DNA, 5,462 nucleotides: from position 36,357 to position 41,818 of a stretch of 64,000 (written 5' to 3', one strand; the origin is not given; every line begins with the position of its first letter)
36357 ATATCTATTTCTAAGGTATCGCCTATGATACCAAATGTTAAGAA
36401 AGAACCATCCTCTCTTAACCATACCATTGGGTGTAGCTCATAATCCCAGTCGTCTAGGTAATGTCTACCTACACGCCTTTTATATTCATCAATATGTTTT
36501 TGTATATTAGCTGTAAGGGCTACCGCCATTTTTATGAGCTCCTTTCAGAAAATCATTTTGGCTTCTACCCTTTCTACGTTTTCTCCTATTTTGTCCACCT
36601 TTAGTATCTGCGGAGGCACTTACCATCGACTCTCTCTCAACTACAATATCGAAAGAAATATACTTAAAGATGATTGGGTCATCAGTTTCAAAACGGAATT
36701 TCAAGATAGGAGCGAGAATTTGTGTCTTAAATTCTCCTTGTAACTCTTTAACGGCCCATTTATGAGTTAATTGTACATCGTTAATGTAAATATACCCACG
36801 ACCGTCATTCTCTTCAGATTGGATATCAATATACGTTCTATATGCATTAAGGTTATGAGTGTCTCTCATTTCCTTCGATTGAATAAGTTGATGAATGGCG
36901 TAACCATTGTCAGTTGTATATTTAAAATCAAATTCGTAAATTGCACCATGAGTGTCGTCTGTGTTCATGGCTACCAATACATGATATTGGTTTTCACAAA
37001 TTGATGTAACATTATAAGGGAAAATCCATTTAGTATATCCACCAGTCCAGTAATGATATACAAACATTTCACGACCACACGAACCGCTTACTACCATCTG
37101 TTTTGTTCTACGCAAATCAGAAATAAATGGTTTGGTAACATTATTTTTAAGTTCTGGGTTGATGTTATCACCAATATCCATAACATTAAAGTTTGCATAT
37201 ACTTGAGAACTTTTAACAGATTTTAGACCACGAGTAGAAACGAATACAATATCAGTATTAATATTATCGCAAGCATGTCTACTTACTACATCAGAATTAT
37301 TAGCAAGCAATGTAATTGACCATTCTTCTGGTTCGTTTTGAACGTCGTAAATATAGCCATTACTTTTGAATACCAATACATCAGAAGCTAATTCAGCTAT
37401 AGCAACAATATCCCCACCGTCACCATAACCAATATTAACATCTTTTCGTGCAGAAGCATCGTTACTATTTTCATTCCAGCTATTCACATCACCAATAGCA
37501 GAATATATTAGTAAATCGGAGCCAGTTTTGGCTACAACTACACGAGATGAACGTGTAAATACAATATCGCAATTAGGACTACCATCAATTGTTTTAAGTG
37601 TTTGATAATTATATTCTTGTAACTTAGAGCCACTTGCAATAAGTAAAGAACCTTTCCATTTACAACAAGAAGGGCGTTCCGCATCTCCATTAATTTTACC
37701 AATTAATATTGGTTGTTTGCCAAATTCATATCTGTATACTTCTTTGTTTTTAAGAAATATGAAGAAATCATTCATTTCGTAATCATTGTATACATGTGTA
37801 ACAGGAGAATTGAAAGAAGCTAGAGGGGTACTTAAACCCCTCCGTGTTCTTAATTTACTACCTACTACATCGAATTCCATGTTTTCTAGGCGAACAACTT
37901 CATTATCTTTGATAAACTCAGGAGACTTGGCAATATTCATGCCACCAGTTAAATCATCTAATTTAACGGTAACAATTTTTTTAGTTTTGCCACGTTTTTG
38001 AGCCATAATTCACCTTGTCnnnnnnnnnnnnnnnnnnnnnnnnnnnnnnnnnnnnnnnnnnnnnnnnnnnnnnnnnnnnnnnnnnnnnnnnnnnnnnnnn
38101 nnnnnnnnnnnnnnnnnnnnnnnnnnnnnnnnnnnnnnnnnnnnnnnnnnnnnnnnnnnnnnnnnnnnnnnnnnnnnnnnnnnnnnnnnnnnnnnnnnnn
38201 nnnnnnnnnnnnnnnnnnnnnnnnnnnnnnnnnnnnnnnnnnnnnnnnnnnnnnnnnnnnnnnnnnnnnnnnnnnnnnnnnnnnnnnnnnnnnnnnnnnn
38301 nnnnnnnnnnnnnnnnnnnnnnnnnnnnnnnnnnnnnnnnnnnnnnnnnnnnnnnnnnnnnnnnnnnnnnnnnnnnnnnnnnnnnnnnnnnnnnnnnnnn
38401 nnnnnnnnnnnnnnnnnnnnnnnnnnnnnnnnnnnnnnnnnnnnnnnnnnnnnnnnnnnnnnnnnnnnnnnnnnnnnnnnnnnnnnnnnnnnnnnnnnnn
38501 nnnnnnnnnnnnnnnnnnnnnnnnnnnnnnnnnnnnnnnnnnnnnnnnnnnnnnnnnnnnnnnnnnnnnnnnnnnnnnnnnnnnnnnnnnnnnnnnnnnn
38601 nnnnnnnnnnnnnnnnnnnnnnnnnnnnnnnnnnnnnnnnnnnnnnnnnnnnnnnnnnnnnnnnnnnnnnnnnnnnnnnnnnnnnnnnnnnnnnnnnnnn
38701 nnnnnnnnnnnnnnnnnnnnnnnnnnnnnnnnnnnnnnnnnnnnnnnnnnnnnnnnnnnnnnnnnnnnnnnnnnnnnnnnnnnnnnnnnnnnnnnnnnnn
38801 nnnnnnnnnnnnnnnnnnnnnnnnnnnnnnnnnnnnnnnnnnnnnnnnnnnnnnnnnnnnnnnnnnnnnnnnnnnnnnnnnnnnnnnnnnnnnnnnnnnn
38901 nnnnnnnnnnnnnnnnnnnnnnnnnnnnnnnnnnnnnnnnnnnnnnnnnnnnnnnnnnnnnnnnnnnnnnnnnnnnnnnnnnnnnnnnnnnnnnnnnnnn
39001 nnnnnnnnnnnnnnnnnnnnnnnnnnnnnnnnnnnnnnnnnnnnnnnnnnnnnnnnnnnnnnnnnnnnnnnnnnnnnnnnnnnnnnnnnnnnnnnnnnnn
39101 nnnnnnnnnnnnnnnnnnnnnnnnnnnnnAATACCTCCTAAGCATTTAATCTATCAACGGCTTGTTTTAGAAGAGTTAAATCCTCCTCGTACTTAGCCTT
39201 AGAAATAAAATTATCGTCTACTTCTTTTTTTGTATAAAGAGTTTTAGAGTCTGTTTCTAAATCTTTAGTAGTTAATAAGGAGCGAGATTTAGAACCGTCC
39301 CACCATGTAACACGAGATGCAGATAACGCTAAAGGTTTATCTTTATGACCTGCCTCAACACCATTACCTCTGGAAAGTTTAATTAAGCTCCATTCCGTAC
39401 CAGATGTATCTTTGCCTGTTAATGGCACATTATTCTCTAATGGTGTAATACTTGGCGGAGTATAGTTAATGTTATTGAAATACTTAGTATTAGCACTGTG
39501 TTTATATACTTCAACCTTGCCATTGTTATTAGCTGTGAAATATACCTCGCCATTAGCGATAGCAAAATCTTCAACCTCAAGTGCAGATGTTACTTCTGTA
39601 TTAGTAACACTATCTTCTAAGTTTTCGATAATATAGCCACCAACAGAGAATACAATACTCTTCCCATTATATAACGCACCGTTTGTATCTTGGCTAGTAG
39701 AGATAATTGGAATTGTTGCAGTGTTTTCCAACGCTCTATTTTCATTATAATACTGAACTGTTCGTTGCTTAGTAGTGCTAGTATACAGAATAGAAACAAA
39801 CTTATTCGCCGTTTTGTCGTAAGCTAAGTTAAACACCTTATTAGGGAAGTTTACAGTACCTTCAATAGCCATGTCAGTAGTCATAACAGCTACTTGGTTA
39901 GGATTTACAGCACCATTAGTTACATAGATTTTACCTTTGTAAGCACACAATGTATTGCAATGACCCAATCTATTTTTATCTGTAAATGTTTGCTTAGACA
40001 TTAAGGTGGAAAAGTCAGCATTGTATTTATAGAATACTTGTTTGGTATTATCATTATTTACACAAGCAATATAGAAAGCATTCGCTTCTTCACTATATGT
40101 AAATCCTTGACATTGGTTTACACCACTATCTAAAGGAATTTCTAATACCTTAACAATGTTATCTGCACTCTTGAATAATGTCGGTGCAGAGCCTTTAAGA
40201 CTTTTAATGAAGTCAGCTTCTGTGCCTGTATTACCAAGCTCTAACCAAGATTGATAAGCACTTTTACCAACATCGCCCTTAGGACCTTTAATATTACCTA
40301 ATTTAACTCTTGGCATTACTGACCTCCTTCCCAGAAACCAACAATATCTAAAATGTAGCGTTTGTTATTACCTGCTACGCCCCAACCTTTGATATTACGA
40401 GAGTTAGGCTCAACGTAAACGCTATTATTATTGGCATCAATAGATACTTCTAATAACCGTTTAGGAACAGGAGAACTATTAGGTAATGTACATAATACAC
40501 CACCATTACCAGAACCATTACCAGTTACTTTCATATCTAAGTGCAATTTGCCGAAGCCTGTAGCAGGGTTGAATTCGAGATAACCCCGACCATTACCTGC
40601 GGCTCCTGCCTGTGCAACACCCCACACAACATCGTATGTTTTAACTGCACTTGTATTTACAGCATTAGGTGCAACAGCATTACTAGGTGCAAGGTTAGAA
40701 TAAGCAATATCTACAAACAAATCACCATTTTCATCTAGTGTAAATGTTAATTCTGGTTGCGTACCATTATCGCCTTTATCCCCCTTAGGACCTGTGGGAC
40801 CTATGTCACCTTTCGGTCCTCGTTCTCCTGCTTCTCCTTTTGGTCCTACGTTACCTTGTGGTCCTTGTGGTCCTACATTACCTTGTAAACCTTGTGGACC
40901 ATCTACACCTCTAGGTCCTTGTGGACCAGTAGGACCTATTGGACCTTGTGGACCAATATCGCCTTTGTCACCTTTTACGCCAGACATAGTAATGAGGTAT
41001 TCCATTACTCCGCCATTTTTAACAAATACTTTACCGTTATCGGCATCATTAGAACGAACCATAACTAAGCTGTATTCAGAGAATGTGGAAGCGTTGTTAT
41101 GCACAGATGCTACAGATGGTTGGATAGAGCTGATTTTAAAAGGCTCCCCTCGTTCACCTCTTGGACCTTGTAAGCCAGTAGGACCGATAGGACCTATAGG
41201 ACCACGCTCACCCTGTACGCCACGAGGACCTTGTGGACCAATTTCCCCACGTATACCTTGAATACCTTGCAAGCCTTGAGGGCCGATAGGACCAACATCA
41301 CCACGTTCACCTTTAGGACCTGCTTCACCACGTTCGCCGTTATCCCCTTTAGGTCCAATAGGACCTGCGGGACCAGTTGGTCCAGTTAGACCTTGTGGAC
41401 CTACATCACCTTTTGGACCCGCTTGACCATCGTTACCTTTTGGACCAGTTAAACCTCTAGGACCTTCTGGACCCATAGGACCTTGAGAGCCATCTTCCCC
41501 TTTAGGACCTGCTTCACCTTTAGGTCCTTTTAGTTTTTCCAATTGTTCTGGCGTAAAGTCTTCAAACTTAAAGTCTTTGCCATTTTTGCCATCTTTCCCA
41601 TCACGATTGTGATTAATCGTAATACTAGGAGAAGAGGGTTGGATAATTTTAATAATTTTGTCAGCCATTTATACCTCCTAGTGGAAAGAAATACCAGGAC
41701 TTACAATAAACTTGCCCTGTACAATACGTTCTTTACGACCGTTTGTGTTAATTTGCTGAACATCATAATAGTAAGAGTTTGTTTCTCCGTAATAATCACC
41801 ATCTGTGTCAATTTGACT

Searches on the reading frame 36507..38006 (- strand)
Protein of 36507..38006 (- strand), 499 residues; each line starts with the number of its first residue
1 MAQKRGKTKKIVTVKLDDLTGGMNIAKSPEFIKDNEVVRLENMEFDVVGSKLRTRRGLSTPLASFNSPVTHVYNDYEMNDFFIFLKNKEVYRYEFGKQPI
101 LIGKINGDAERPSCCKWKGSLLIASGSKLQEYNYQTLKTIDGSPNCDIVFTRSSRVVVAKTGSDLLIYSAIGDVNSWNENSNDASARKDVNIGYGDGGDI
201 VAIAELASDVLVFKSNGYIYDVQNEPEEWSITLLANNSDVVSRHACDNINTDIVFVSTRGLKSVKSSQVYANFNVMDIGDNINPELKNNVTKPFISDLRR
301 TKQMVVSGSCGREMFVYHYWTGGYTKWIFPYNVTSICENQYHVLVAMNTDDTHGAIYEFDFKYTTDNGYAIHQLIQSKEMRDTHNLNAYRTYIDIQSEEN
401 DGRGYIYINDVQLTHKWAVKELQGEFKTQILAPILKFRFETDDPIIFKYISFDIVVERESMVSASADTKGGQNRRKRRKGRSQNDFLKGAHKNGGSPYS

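Call 3: search_protein_families(library=pfam, proteins=[window:36507-38006:-], max_evalue=1)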
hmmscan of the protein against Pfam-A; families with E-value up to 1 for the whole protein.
window:36507-38006:- (499 aa): 1 family
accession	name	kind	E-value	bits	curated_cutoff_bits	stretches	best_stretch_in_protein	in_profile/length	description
PF17813.7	RET_CLD4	-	0.048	14.2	25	0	214-255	44-85/105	RET Cadherin like domain 4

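Call 4: search_protein_families(library=phrogs, proteins=[window:36507-38006:-], max_evalue=0.01)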
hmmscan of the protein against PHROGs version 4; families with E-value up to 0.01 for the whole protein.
window:36507-38006:- (499 aa): 1 family
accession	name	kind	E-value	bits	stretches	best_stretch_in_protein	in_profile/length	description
phrog_511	-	head and packaging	7.2e-05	22.3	1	166-269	584-676/862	internal virion protein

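Call 73: search_protein_families(library=ncbifam, proteins=[window:36507-38006:-], max_evalue=0.01)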
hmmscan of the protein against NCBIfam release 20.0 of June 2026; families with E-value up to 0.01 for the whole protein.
window:36507-38006:- (499 aa): 0 families

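Call 93: search_solved_structures(query=window:36507-38006:-, max_evalue=1)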
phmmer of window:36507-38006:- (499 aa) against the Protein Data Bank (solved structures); distinct sequences matched with E-value up to 1: 0.

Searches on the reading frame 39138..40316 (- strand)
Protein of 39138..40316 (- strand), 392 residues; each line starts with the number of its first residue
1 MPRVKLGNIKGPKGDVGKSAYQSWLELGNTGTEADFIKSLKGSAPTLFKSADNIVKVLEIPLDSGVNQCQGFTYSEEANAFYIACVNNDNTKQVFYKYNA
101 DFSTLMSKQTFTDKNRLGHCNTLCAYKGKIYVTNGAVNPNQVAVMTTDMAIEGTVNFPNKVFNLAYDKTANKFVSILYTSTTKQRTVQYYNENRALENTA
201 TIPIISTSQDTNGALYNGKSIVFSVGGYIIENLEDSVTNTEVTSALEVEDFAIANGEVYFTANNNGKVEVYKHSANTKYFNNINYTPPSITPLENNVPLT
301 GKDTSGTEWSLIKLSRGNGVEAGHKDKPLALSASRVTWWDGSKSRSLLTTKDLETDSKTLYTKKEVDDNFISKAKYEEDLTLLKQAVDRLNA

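Call 10: search_protein_families(library=phrogs, proteins=[window:39138-40316:-], max_evalue=0.001)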
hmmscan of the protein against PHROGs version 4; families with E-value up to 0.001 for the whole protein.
window:39138-40316:- (392 aa): 4 families
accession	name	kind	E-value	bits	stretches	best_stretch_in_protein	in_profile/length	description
phrog_15437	-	tail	8.1e-09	35.6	1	10-43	285-318/656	tail fiber protein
phrog_13286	-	tail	1.8e-07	30.9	1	10-43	63-96/662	tail protein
phrog_33894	-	unknown function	2e-06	27.6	1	9-44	148-181/727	-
phrog_22483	-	unknown function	4.4e-05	23.8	1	8-48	26-66/306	-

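Call 11: search_protein_families(library=pfam, proteins=[window:39138-40316:-], max_evalue=0.001)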
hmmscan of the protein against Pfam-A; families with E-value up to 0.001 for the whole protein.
window:39138-40316:- (392 aa): 0 families

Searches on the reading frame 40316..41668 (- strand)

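Call 10: search_protein_families(library=phrogs, proteins=[window:40316-41668:-], max_evalue=0.001)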
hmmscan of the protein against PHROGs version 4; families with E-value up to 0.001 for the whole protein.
window:40316-41668:- (450 aa): 52 families (the best 25 are shown)
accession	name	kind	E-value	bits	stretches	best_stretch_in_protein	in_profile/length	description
phrog_819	-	tail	7.6e-57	194.2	3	75-193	490-608/1024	tail protein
phrog_5073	-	tail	9.5e-47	161.2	3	225-303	256-334/519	tail fiber protein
phrog_6320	-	tail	6.5e-44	151.8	2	38-174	70-203/745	tail fiber protein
phrog_8745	-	tail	1.8e-41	142.6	3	229-304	1403-1478/1803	tail fiber protein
phrog_366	-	tail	3.3e-41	143.2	3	229-321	311-388/474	tail fiber protein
phrog_38806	-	unknown function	4e-33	116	3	227-303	64-137/285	-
phrog_17587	-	tail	3.9e-32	112.5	3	224-316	342-431/641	tail fiber protein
phrog_1658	-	unknown function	1e-30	108.3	3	116-178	45-110/239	-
phrog_10972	-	tail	1.5e-29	104.6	5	230-282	166-221/343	tail fiber protein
phrog_1806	-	tail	3.4e-27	96.4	3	44-159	108-224/276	collagen like minor tail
phrog_32123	-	unknown function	5.2e-26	92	3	106-174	222-305/532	-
phrog_30509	-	tail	8.7e-23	81.7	3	229-302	32-105/254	collagen like minor tail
phrog_26246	-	tail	1.9e-21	77.6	3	17-117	76-179/329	tail protein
phrog_32409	-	tail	2.3e-21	76.8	4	126-180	191-245/884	tail fiber protein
phrog_38766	-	head and packaging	1.4e-20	74.3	3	12-104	82-174/478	virion structural protein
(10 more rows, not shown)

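Call 11: search_protein_families(library=pfam, proteins=[window:40316-41668:-], max_evalue=0.001)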
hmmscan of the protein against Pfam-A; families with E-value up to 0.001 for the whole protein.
window:40316-41668:- (450 aa): 1 family
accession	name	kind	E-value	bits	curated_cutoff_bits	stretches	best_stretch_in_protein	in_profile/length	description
PF01391.23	Collagen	-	1.1e-31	108.8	27.2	5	123-176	1-54/60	Collagen triple helix repeat (20 copies)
